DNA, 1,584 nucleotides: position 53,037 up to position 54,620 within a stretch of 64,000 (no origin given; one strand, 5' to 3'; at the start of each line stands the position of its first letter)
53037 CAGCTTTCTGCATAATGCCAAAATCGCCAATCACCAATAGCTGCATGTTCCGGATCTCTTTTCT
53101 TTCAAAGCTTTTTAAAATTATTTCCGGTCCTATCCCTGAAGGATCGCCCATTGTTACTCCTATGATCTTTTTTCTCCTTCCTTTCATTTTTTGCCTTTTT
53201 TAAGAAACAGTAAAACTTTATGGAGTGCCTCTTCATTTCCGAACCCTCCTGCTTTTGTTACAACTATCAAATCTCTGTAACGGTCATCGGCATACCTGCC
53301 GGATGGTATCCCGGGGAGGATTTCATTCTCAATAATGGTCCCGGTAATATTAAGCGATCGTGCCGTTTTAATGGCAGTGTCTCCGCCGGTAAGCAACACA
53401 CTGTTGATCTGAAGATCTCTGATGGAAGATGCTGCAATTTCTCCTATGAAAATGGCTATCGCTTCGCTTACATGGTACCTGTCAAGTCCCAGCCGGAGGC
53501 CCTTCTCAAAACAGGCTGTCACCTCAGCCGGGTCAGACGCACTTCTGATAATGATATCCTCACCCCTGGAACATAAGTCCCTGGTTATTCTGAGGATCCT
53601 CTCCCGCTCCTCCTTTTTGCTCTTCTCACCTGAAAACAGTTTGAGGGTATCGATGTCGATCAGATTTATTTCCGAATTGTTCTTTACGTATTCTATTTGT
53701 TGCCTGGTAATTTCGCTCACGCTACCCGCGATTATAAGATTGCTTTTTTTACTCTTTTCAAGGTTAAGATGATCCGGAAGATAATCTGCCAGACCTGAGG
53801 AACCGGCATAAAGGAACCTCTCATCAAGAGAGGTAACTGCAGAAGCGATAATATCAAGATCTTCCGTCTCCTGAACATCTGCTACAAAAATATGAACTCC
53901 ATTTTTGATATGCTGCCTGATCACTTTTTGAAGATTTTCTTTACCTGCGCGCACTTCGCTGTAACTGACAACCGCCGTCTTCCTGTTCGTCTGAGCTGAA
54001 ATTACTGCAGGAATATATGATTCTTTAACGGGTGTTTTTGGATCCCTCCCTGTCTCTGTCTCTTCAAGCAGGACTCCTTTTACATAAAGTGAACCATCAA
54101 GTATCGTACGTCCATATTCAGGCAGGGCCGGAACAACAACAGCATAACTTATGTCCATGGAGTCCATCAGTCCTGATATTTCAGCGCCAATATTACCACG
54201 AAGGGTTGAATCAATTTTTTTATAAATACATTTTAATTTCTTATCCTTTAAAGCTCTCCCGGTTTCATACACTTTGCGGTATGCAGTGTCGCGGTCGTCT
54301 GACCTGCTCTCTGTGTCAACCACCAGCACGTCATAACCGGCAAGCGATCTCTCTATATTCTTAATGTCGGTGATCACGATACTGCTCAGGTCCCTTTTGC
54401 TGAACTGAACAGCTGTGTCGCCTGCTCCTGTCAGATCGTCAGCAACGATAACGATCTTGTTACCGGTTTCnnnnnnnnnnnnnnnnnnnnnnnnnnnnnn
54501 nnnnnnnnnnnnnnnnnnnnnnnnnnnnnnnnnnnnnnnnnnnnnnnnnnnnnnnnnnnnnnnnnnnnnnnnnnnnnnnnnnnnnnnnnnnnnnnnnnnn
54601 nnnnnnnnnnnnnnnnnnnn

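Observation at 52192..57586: Transporter-kinase fusion (KdgT permease::DUF1537 acid-sugar kinase) in an operon with PdxA2 and an unclassified secreted glycosidase-like protein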

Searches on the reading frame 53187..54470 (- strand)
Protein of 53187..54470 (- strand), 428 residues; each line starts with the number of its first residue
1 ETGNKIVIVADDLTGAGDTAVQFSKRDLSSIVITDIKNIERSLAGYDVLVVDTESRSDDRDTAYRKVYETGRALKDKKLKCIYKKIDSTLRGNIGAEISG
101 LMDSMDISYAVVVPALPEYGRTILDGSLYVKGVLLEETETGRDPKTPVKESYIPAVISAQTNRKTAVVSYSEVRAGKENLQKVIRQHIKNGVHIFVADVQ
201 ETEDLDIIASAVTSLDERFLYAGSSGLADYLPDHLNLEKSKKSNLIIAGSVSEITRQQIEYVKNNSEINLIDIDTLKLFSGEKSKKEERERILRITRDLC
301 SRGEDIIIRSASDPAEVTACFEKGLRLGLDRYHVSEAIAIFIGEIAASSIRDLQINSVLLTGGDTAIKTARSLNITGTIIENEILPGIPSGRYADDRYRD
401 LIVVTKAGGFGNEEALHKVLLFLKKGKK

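Call 26: search_solved_structures(query=window:53187-54470:-, max_evalue=0.001, show_alignments=3)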
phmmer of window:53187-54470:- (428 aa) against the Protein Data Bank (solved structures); distinct sequences matched with E-value up to 0.001: 5.
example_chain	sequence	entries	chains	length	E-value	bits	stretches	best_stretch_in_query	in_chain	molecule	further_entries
4xfm_A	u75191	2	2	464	2.2e-54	188.3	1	3-424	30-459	Uncharacterized protein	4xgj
1yzy_A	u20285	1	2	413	9.3e-34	120.4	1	8-415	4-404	Hypothetical protein HI1011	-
4xfr_A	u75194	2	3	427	4.8e-32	114.8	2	4-231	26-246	Uncharacterized protein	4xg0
3dqq_A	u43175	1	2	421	4e-27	98.6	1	5-414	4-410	Putative tRNA synthase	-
5dmh_A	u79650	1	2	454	2.5e-24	89.3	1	8-418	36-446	Uncharacterized protein conserved in bacteria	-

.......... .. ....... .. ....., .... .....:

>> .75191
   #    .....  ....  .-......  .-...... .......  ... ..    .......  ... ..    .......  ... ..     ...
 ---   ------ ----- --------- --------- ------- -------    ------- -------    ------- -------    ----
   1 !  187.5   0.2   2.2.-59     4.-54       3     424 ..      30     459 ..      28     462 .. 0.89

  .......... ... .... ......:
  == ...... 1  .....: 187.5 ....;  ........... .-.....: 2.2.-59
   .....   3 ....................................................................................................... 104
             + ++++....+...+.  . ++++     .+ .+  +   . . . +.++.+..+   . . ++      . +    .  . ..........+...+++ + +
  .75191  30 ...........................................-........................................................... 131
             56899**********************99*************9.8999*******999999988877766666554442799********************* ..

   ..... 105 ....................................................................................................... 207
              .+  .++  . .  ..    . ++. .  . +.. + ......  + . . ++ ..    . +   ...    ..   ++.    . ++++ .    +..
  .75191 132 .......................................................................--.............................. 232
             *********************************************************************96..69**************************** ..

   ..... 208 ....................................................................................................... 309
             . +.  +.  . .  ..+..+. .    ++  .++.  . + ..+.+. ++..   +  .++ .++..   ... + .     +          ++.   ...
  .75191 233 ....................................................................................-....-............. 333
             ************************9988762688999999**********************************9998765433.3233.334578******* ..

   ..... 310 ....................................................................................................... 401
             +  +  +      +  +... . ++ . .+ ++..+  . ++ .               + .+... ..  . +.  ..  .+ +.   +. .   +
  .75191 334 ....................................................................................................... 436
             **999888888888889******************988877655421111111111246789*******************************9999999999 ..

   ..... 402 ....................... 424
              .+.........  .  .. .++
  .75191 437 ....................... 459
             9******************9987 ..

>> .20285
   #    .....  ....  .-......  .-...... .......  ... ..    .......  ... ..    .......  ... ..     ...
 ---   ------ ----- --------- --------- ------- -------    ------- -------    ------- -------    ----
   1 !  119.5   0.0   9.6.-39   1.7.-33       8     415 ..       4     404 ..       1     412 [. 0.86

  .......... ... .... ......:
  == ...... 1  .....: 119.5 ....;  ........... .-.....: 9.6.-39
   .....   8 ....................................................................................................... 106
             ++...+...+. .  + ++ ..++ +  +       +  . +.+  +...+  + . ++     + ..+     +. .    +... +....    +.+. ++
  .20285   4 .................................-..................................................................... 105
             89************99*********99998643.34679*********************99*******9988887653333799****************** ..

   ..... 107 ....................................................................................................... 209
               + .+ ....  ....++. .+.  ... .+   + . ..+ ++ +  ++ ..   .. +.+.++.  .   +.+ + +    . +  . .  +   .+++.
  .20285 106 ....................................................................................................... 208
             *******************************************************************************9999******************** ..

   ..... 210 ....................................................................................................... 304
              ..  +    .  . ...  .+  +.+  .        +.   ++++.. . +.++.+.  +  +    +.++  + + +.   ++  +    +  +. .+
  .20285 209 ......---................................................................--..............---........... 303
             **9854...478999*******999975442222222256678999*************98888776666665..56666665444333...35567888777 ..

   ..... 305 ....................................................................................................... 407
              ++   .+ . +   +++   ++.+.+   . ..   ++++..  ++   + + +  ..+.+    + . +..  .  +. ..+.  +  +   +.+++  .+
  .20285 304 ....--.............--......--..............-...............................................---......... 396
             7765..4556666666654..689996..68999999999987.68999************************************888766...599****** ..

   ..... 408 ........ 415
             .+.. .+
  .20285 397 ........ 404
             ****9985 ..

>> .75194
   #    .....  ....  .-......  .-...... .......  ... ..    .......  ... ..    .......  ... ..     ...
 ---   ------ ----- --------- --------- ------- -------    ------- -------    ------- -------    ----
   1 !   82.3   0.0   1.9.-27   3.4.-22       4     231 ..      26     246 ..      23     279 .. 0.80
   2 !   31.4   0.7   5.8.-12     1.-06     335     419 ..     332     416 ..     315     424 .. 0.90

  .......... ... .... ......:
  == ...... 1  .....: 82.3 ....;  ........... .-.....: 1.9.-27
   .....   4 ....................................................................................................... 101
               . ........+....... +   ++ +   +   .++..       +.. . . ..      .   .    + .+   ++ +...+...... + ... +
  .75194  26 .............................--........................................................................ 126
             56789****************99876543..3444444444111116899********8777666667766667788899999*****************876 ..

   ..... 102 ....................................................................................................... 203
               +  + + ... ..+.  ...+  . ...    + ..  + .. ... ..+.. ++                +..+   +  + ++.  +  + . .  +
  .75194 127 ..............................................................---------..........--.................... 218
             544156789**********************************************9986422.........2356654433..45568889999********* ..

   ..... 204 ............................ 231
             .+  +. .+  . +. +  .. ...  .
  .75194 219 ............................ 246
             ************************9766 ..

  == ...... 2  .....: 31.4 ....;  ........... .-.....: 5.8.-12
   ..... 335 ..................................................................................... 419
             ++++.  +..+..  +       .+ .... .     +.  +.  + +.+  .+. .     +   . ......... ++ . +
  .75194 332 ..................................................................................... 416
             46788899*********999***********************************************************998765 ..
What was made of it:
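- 53778..54455 (-): Kinase substrate-binding domain, residues 321-546 (SBD_N PF07005), with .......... and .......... motifs. End-to-end alignment to solved DUF1537 structures 4xfm, 1yzy and 4xfr (call 26).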
